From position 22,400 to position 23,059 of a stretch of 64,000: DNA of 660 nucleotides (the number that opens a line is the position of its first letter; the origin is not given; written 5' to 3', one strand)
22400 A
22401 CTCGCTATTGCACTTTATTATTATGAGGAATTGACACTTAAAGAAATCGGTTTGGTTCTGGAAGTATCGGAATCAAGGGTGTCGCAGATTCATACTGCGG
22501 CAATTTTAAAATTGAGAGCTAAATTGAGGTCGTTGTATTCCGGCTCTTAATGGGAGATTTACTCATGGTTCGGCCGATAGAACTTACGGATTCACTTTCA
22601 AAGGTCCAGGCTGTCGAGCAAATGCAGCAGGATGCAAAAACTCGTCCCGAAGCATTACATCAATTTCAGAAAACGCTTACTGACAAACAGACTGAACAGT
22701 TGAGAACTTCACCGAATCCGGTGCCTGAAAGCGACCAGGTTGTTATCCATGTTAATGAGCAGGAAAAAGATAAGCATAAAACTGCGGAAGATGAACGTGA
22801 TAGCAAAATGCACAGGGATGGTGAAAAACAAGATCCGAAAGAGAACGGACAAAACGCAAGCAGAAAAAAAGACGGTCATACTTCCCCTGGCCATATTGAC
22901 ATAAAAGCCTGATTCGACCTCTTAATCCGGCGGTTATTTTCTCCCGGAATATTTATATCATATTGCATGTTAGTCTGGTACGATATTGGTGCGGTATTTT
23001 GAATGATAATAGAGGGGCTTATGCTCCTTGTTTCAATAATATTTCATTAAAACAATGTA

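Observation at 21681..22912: FliA with N-terminal (D/N)RR repeat extension, translationally coupled to an unknown 120-aa ORF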

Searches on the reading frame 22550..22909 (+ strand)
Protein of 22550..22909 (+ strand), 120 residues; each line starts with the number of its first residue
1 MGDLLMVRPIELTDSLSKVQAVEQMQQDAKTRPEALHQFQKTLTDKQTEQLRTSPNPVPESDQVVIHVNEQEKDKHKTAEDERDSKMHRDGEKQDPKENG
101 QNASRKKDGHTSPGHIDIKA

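Call 3: search_protein_families(library=pfam, proteins=[window:22550-22909:+], max_evalue=0.01)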
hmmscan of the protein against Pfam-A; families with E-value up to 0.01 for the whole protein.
window:22550-22909:+ (120 aa): 0 families

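Call 4: search_protein_families(library=ncbifam, proteins=[window:22550-22909:+], max_evalue=0.01)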
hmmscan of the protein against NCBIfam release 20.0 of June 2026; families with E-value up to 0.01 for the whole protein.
window:22550-22909:+ (120 aa): 0 families

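Call 6: find_homologous_proteins(query=window:22550-22909:+, max_evalue=0.001)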
Query window:22550-22909:+ (120 aa): 23 proteins with E <= 0.001 among 24 candidates.
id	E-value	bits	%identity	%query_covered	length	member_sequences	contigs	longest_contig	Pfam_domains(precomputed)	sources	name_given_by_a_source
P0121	2.3e-66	239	100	96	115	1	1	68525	-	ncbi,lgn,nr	ncbi:MAG: hypothetical protein JXB48_00505 [Candidatus Latescibacteria bacterium]|nr:hypothetical pr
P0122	2.7e-46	174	75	96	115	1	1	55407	-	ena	-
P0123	3.9e-38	148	65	96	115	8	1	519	-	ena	-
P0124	4.4e-37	144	66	96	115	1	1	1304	-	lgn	-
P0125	1.4e-36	143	66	95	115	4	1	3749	-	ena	-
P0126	1.8e-36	142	65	96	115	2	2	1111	-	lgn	-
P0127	1.1e-35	140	68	96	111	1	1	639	-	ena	-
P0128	1.3e-31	127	60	96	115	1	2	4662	-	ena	-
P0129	5.4e-31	125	60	96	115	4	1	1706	-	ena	-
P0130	2.4e-30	123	62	95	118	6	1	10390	-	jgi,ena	-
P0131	3.1e-30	122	58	96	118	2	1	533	-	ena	-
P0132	3.3e-30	122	57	96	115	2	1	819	-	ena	-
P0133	4.0e-30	122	59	96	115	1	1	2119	-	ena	-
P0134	5.8e-29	118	59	95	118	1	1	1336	-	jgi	jgi:hypothetical protein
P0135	1.3e-28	117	60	95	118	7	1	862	-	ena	-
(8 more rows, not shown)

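Call 22: find_homologous_proteins(query=A1, max_evalue=0.01)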
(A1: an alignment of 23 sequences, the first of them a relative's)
Query A1 (23 sequences) (115 aa, profile of the alignment): 135 proteins with E <= 0.01 among 1741 candidates; the best 120 are listed.
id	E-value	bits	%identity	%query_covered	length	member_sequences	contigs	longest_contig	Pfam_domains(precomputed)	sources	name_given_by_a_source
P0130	3.9e-49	183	62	99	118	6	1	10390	-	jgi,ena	-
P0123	4.8e-49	183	65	100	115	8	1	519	-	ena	-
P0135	1.6e-48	181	60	99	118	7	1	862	-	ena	-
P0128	4.3e-48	180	60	100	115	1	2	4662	-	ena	-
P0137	4.7e-48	180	58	100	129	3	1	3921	-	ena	-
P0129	6.1e-48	180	60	100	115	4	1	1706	-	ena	-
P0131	6.8e-48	179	58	100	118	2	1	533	-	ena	-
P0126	1.0e-47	179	65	100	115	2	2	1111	-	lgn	-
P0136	1.1e-47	179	58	99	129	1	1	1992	-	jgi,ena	-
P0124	1.1e-47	179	66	100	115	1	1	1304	-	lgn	-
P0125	1.7e-47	178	66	99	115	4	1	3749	-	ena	-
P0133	3.7e-47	177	59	100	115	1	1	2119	-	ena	-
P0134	6.1e-47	176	59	99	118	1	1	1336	-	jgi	jgi:hypothetical protein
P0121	1.7e-46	175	100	100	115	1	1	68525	-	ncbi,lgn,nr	ncbi:MAG: hypothetical protein JXB48_00505 [Candidatus Latescibacteria bacterium]|nr:hypothetical pr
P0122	1.4e-45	172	75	100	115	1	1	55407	-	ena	-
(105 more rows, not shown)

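Call 33: predict_structure(alignment_id=A3)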
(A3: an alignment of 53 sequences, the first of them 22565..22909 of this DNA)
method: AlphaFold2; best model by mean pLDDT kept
length: 115 residues; sequences in the alignment: 53
mean_pLDDT: 61.2   pTM: 0.24
mean pLDDT of the five models: 61.2, 60.5, 58.4, 57.9, 52.7
residues with pLDDT >= 90: 0; 70-90: 38; 50-70: 51; < 50: 26
segments of 3 or more residues with pLDDT < 50: 76-90, 92-102
pLDDT, mean of each block of 10 residues (from residue 1): 64 74 75 79 67 68 60 51 38 40 55 63
secondary structure, 60 per line:
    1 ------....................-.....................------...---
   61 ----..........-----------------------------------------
elements in order: H7-26 H28-48 H65-74

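Call 35: find_related_loci(query=A3, collection=genome_contigs, flank=3000)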
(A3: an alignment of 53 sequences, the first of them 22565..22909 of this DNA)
Query A3 (115 aa) in genome_contigs; peptide patterns used: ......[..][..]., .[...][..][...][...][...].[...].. (x = any residue, [..] = any of these).
164 stretches matched a pattern; 7 encode a relative of the query (tblastn E <= 1e-3); 7 distinct loci.
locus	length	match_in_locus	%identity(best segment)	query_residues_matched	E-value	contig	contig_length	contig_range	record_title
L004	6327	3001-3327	55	1-115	7e-28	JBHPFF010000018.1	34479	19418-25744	Candidatus Latescibacterota bacterium isolate SAG AM-311-I19 NODE_18_length_34479_cov_32.225337, whole genome shotgun se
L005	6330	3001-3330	48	1-114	1e-27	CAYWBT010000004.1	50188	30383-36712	MAG TPA_asm: uncultured bacterium isolate SRP178699_co2_98 genome assembly, contig: NODE_196_length_50188_cov_5.446034,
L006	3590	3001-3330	47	1-115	7e-27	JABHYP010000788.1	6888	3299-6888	MAG: Candidatus Latescibacterota bacterium isolate SI047_bin62 k141_1562147, whole genome shotgun sequence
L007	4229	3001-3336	44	1-115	3e-26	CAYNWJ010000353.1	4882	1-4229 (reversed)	MAG TPA_asm: uncultured bacterium isolate SRP141376_co4_255 genome assembly, contig: NODE_28236_length_4882_cov_4.063808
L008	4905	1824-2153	40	1-114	7e-23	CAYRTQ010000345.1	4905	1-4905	MAG TPA_asm: uncultured bacterium isolate SRP192927_co3_107 genome assembly, contig: NODE_51774_length_4905_cov_4.161856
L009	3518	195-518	38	1-114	8e-21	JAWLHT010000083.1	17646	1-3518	MAG: Candidatus Latescibacterota bacterium isolate 30dZY2.bin.79 NODE_3902_length_17646_cov_3.553143, whole genome shotg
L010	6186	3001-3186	41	1-62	7e-7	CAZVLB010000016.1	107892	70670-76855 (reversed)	MAG TPA_asm: uncultured Ignavibacteria bacterium isolate SRP141376_co2_208 genome assembly, contig: NODE_466_length_1078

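Call 38: search_solved_structures(query=A3, max_evalue=10)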
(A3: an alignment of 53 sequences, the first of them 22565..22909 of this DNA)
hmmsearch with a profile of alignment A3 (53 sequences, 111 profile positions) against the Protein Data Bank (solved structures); distinct sequences matched with E-value up to 10: 1.
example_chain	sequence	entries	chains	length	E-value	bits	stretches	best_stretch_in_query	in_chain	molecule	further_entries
5hdt_A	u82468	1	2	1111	0.35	14.5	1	3-34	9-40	Sister chromatid cohesion protein PDS5 homolog B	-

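Call 44: fold_search(model_id=the predicted structure, library=pdb)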
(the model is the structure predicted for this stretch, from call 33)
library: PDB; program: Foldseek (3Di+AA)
matches with E <= 10: 0; with E <= 0.001: 0
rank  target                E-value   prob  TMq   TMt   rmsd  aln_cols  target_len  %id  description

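Call 62: search_protein_families(library=ncbifam, proteins=[window:22565-22909:+], max_evalue=5)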
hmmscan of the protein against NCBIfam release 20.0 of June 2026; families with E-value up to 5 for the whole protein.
window:22565-22909:+ (115 aa): 4 families
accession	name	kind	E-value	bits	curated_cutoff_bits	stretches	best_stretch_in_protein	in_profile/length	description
NF038347.1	FtsX_Gpos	exception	0.035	13.5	225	1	6-71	74-136/296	permease-like cell division protein FtsX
TIGR00439.2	FtsX_Gneg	equivalog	0.44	9.7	255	1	7-74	72-136/292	permease-like cell division protein FtsX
NF041244.1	IglI_fam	subfamily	0.59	10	100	1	6-83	113-183/290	type VI secretion system protein IglI family protein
NF040674.1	CPBP_fam_MrtP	equivalog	4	6.8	250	1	20-95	94-174/354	myxosortase MrtP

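Call 65: search_protein_families(library=pfam, alignment_id=A3, max_evalue=1)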
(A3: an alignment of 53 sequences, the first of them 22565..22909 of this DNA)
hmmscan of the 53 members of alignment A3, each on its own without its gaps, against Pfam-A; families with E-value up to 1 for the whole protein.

A. member 1, window:22565-22909:+ (115 aa): 3 families
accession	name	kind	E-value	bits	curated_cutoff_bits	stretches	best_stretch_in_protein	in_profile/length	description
PF07813.17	LTXXQ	-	0.017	16.3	24.3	1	15-47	65-97/100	LTXXQ motif family protein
PF18075.7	FtsX_ECD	-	0.11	13.5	23.5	1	7-68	19-79/96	FtsX extracellular domain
PF09532.15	FDF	-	0.52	11.7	26.1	1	13-97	18-101/102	FDF domain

B. families by the number of members that match (of 53 scanned): 56 families (the first 25 are shown)
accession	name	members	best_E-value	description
PF16500.10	Cyclin_N2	8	0.035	Cyclin-A N-terminal APC/C binding region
PF16091.10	DUF4820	8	0.04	Domain of unknown function (DUF4820)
PF11155.13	DUF2935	5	0.017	Domain of unknown function (DUF2935)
PF03453.22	MoeA_N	4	0.0009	MoeA N-terminal region (domain I and II)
PF09713.15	A_thal_3526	4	0.0093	Plant protein 1589 of unknown function (A_thal_3526)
PF15891.11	Nuc_deoxyri_tr2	3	0.02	Nucleoside 2-deoxyribosyltransferase like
PF00582.32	Usp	3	0.1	Universal stress protein family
PF23461.1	ZMYND11_CC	3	0.15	ZMYND11 protein coiled-coil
PF08527.15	PAD_M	2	0.0028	Protein-arginine deiminase (PAD) middle domain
PF10357.16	WH_KIN17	2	0.011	KIN17 WH-like domain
PF11325.14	DUF3127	2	0.011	Domain of unknown function (DUF3127)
PF09532.15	FDF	2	0.03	FDF domain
PF00330.25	Aconitase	2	0.053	Aconitase family (aconitate hydratase)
PF20504.3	IntS14_C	2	0.093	Integrator complex subunit 14, alpha-helical domain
PF11769.13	DUF3313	2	0.13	Protein of unknown function (DUF3313)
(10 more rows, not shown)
